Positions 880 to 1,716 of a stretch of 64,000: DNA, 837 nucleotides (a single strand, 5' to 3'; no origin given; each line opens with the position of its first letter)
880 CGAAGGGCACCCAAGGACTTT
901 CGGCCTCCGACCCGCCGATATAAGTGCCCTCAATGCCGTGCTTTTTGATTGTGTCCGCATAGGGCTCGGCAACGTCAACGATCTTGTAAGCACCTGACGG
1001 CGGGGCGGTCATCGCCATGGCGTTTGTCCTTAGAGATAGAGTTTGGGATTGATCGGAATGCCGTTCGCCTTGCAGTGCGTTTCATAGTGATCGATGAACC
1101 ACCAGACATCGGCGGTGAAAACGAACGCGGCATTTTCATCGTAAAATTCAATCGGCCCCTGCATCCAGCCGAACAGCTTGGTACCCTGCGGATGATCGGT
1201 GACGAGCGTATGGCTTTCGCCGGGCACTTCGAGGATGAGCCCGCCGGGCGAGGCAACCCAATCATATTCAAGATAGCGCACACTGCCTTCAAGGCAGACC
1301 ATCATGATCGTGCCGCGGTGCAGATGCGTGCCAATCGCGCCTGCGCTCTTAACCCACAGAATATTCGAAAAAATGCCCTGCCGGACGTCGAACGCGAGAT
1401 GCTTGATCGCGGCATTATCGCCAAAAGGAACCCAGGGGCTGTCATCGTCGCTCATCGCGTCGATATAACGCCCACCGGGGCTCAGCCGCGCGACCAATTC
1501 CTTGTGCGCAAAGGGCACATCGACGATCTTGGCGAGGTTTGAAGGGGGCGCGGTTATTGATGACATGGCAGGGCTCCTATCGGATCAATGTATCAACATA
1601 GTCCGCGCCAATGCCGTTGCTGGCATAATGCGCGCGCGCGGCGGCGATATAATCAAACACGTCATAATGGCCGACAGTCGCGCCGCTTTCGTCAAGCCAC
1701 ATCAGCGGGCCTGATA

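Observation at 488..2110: Three tandem 2,4'-dihydroxyacetophenone-dioxygenase-like cupins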

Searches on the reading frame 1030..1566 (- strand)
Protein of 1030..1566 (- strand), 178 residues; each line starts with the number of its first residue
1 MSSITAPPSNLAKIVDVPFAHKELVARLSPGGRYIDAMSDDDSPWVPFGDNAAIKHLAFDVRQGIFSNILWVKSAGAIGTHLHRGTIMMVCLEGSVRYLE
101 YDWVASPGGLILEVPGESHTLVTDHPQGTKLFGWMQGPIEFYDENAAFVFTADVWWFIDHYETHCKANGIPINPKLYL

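Call 3: search_protein_families(library=pfam, proteins=[window:1030-1566:-], max_evalue=1)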
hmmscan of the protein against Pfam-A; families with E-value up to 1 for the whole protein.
window:1030-1566:- (178 aa): 2 families
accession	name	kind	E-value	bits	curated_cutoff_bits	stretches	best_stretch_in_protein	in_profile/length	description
PF12973.13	Cupin_7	-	1e-06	28.9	27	1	40-125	8-91/105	ChrR Cupin-like domain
PF07883.17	Cupin_2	-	0.021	15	27.2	1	76-125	9-60/70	Cupin domain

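Call 4: search_protein_families(library=ncbifam, proteins=[window:1030-1566:-], max_evalue=1)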
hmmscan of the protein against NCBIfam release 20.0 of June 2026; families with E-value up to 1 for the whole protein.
window:1030-1566:- (178 aa): 0 families

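Call 6: search_solved_structures(query=window:1030-1566:-, max_evalue=1, show_alignments=2)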
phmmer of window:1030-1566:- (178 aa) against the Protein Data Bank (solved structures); distinct sequences matched with E-value up to 1: 5.
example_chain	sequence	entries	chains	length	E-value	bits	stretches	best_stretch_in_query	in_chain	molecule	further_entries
5bpx_A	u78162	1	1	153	4.1e-18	68.8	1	36-166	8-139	2,4'-dihydroxyacetophenone dioxygenase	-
4p9g_A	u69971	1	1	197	5.8e-18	68.3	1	35-166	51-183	2,4'-dihydroxyacetophenone dioxygenase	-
3ebr_A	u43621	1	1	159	1.1e-15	60.9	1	38-170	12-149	uncharacterized RmlC-like cupin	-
3cjx_A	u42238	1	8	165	0.48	13.2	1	78-123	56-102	Protein of unknown function with a cupin-like fold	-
3h2s_A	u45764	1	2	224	0.69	12.6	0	107-157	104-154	Putative NADH-flavin reductase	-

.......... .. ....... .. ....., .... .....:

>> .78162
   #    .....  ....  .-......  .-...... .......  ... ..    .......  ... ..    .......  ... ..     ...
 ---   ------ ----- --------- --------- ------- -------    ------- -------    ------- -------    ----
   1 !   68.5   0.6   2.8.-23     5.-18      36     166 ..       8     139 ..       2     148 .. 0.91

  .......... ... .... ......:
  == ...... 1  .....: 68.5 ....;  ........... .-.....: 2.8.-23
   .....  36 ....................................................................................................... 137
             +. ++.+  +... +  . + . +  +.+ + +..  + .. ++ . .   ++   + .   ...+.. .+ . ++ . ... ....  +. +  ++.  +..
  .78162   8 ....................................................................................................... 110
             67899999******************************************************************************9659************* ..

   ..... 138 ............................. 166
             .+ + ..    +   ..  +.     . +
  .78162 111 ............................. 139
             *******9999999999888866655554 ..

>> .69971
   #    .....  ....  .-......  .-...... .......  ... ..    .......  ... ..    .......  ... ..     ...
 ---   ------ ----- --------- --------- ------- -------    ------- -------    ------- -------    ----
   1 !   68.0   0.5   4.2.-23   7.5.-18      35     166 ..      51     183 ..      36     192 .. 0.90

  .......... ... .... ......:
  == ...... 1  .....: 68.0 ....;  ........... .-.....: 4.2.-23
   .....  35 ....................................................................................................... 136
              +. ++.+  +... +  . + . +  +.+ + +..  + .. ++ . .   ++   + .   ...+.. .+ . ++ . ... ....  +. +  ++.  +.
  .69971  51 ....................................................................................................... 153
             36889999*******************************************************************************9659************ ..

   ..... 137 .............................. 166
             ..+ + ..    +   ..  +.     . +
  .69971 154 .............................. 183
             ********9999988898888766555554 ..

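Call 53: find_homologous_proteins(query=window:1030-1566:-, max_evalue=1e-10)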
Query window:1030-1566:- (178 aa): 476 proteins with E <= 1e-10 among 495 candidates; the best 120 are listed.
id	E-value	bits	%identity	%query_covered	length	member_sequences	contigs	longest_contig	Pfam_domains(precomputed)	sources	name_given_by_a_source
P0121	2.8e-110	384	90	99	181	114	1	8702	PF12973.14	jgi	jgi:2,4'-dihydroxyacetophenone dioxygenase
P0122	1.8e-105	369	87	100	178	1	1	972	-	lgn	-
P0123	4.3e-104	364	85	100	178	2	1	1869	PF12973.14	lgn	-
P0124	4.6e-104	364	88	99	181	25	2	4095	PF12973.14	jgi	jgi:2,4'-dihydroxyacetophenone dioxygenase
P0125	2.1e-102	359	84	100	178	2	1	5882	PF12973.14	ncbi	ncbi:MAG: 2,4'-dihydroxyacetophenone dioxygenase family protein [Novosphingobium sp.]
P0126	2.9e-102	358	85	100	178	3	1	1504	PF12973.14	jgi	jgi:hypothetical protein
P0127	6.4e-102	357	85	100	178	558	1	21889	PF12973.14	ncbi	-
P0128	9.2e-102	356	84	100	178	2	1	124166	-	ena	-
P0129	2.0e-101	355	83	99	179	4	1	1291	PF12973.14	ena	-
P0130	5.1e-101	354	84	100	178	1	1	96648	PF12973.14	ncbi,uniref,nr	ncbi:2,4'-dihydroxyacetophenone dioxygenase family protein [Novosphingobium sp.]|uniref:2,4'-dihydro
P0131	9.8e-101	353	82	100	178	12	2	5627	-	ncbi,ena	-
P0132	1.5e-100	352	85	98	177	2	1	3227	PF12973.14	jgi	jgi:hypothetical protein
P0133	2.0e-100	352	84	99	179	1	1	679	PF12973.14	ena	-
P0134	3.9e-100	351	83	100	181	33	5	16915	PF12973.14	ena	-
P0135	4.3e-100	351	83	100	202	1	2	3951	-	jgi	jgi:hypothetical protein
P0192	2.4e-91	322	79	97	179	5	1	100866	-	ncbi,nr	ncbi:2,4'-dihydroxyacetophenone dioxygenase family protein [Sphingobium nicotianae]|nr:2,4'-dihydrox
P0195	5.1e-91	321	75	99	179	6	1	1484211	-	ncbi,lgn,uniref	ncbi:2,4'-dihydroxyacetophenone dioxygenase family protein [Aurantiacibacter hainanensis]|uniref:2,4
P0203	4.0e-90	318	74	99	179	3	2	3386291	PF12973.14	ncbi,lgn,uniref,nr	ncbi:hypothetical protein FHS61_000356 [Altererythrobacter atlanticus]|uniref:Uncharacterized protei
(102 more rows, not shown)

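Call 54: find_encoding_contigs(protein=P0203, flank=7000, max_places=1)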
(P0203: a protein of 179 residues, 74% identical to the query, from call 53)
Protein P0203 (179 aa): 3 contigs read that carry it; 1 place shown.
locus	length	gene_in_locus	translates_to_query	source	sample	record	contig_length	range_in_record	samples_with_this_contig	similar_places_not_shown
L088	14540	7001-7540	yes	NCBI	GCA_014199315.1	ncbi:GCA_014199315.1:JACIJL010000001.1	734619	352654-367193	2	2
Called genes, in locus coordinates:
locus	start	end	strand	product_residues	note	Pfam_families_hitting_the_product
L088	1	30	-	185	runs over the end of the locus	PF00111:Fer2, PF01799:Fer2_2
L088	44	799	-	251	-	PF00596:Aldolase_II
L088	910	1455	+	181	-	PF13669:Glyoxalase_4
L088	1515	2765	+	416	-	PF00083:Sugar_tr, PF12832:MFS_1_like, PF07690:MFS_1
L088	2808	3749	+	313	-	PF14525:AraC_binding_2, PF12833:HTH_18, PF00165:HTH_AraC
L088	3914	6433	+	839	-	PF07715:Plug, PF00593:TonB_dep_Rec_b-barrel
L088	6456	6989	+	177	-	PF12973:Cupin_7, PF07883:Cupin_2 (faint)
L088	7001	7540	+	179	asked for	PF12973:Cupin_7 (weak)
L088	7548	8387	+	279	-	PF00106:adh_short, PF08659:KR, PF13561:adh_short_C2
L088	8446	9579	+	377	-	PF08240:ADH_N, PF16912:Glu_dehyd_C (weak), PF00107:ADH_zinc_N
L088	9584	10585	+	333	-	PF08240:ADH_N, PF16912:Glu_dehyd_C, PF00107:ADH_zinc_N, PF13602:ADH_zinc_N_2 (weak)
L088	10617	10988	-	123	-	PF00126:HTH_1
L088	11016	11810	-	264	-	PF22029:PhyR_sigma2, PF08281:Sigma70_r4_2 (faint), PF22233:PhyR_sigma-like, PF00072:Response_reg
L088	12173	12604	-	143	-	PF00072:Response_reg (weak)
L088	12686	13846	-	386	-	-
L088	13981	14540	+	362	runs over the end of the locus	PF00487:FA_desaturase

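Call 55: find_encoding_contigs(protein=P0195, flank=7000, max_places=1)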
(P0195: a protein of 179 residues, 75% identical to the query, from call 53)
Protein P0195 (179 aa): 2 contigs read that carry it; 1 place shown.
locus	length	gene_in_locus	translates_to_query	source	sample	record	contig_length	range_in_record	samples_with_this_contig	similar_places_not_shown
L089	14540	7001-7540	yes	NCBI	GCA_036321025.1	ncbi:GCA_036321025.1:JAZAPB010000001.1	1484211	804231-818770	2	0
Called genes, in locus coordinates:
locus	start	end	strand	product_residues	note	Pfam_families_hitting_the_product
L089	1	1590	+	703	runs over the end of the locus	PF07715:Plug, PF00593:TonB_dep_Rec_b-barrel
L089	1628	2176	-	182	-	PF00111:Fer2, PF01799:Fer2_2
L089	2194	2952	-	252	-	PF00596:Aldolase_II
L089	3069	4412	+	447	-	PF00083:Sugar_tr, PF07690:MFS_1, PF12832:MFS_1_like (weak), PF07690:MFS_1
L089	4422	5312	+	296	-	PF10340:Say1_Mug180, PF20434:BD-FAE, PF07859:Abhydrolase_3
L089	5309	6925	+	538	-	PF00743:FMO-like, PF01266:DAO (faint), PF07992:Pyr_redox_2, PF13450:NAD_binding_8, PF13738:Pyr_redox_3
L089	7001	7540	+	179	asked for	-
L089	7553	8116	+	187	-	PF12973:Cupin_7 (faint)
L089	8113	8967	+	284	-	PF00106:adh_short, PF08659:KR (weak), PF13561:adh_short_C2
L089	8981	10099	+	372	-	PF08240:ADH_N, PF16912:Glu_dehyd_C (weak), PF00107:ADH_zinc_N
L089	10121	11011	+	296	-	PF00753:Lactamase_B, PF12706:Lactamase_B_2 (weak)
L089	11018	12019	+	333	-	PF08240:ADH_N, PF16912:Glu_dehyd_C, PF00107:ADH_zinc_N, PF13602:ADH_zinc_N_2 (weak)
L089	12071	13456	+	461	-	PF01554:MatE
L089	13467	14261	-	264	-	PF22029:PhyR_sigma2, PF08281:Sigma70_r4_2 (weak), PF22233:PhyR_sigma-like, PF00072:Response_reg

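Call 56: find_encoding_contigs(protein=P0192, flank=7000, max_places=1)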
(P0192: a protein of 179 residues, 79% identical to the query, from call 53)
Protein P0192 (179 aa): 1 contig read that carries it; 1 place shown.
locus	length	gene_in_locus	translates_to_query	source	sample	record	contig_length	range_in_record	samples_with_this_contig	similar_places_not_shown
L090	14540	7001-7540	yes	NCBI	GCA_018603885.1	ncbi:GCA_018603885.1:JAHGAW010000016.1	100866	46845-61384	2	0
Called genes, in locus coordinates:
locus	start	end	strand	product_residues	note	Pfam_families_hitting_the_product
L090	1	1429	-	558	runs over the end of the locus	PF07992:Pyr_redox_2 (faint), PF01266:DAO (faint), PF01494:FAD_binding_3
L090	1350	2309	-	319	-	PF00753:Lactamase_B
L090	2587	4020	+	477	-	PF13520:AA_permease_2, PF00324:AA_permease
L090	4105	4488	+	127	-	PF11964:SpoIIAA-like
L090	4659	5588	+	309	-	PF14525:AraC_binding_2, PF12833:HTH_18, PF00165:HTH_AraC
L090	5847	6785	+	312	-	PF20434:BD-FAE, PF07859:Abhydrolase_3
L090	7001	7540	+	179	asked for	-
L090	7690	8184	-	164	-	PF13404:HTH_AsnC-type, PF13412:HTH_24, PF01037:AsnC_trans_reg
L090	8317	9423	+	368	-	PF05222:AlaDh_PNT_N, PF07992:Pyr_redox_2 (weak), PF01262:AlaDh_PNT_C, PF01488:Shikimate_DH (faint), PF02826:2-Hacid_dh_C (weak), PF00070:Pyr_redox (faint)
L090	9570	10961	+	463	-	PF00202:Aminotran_3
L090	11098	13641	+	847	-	PF07715:Plug, PF00593:TonB_dep_Rec_b-barrel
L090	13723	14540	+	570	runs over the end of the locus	PF07969:Amidohydro_3, PF01979:Amidohydro_1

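Call 75: predict_structure(alignment_id=A3)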
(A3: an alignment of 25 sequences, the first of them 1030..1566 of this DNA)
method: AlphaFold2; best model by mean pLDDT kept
length: 178 residues; sequences in the alignment: 25
mean_pLDDT: 85.5   pTM: 0.77
mean pLDDT of the five models: 85.5, 83.3, 74.5, 47.8, 42.7
residues with pLDDT >= 90: 87; 70-90: 70; 50-70: 20; < 50: 1
segments of 3 or more residues with pLDDT < 50: none
pLDDT, mean of each block of 10 residues (from residue 1): 65 78 69 63 87 92 90 90 91 90 85 88 92 92 91 95 95 84
secondary structure, 60 per line:
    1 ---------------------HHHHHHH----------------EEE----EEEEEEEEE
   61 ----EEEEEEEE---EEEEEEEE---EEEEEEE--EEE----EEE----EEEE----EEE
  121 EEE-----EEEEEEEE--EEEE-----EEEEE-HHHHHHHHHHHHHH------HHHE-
elements in order: H22-28 E45-47 E52-60 E65-72 E76-83 E87-93 E96-98 E103-105 E110-113 E118-123 E129-136 E139-142 E148-152 H154-167

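Call 78: fold_search(model_id=the predicted structure, library=pdb)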
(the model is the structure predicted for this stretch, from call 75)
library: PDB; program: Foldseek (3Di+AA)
matches with E <= 10: 1862; with E <= 0.001: 506
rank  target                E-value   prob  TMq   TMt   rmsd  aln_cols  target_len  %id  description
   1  5bpx                  8.5e-15  1.00  0.72  0.83   2.5       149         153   30  Structure of the 2,4'-dihydroxyacetophenone dioxygenase from Alcaligenes sp. 4HAP. (released 2015-06-10)
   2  4p9g                  2.3e-14  1.00  0.72  0.84   2.4       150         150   29  Structure of the 2,4'-dihydroxyacetophenone dioxygenase from Alcaligenes sp. (released 2014-09-10)
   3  3ebr                  4.8e-13  1.00  0.71  0.80   1.8       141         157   26  Crystal structure of an rmlc-like cupin protein (reut_a0381) from ralstonia eutropha jmp134 at 2.60 A resolution (released 2008-09-09)
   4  3cjx_E                1.7e-11  1.00  0.69  0.75   2.4       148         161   16  Crystal structure of a protein of unknown function with a cupin-like fold (reut_b4571) from ralstonia eutropha jmp134  (released 2008-03-25)
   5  3cjx_A                2.7e-11  1.00  0.65  0.71   2.0       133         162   16  Crystal structure of a protein of unknown function with a cupin-like fold (reut_b4571) from ralstonia eutropha jmp134  (released 2008-03-25)
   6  3cjx_F                7.0e-11  1.00  0.67  0.75   2.4       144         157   17  Crystal structure of a protein of unknown function with a cupin-like fold (reut_b4571) from ralstonia eutropha jmp134  (released 2008-03-25)
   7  3cjx_C                1.2e-10  1.00  0.69  0.77   2.4       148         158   16  Crystal structure of a protein of unknown function with a cupin-like fold (reut_b4571) from ralstonia eutropha jmp134  (released 2008-03-25)
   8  3cjx_D                2.1e-10  1.00  0.65  0.72   2.0       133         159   16  Crystal structure of a protein of unknown function with a cupin-like fold (reut_b4571) from ralstonia eutropha jmp134  (released 2008-03-25)
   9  3bal_A                9.4e-10  1.00  0.65  0.76   2.3       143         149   16  Crystal Structure of an Acetylacetone Dioxygenase from Acinetobacter johnsonii (released 2007-11-27)
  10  3cjx_B                2.5e-09  1.00  0.60  0.71   2.2       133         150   17  Crystal structure of a protein of unknown function with a cupin-like fold (reut_b4571) from ralstonia eutropha jmp134  (released 2008-03-25)
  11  2o1q_A                2.3e-08  1.00  0.59  0.71   3.2       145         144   16  CRYSTAL STRUCTURE OF A PUTATIVE ACETYLACETONE DIOXYGENASE (MPE_A3659) FROM METHYLIBIUM PETROLEIPHILUM PM1 AT 1.50 A RE (released 2007-01-23)
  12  2q1z_MODEL_1_D        8.5e-07  1.00  0.49  0.48   7.8       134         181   16  Crystal Structure of Rhodobacter sphaeroides SigE in complex with the anti-sigma ChrR (released 2007-09-18)
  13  2q1z_MODEL_1_B        8.9e-07  1.00  0.48  0.46   8.5       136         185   17  Crystal Structure of Rhodobacter sphaeroides SigE in complex with the anti-sigma ChrR (released 2007-09-18)
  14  7zvy_B                1.1e-06  1.00  0.46  0.71   4.7       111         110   16  Thermococcus kadokarensis phosphomannose isomerase (released 2022-08-24)
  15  7zvy_A                1.2e-06  1.00  0.45  0.69   2.3       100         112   19  Thermococcus kadokarensis phosphomannose isomerase (released 2022-08-24)
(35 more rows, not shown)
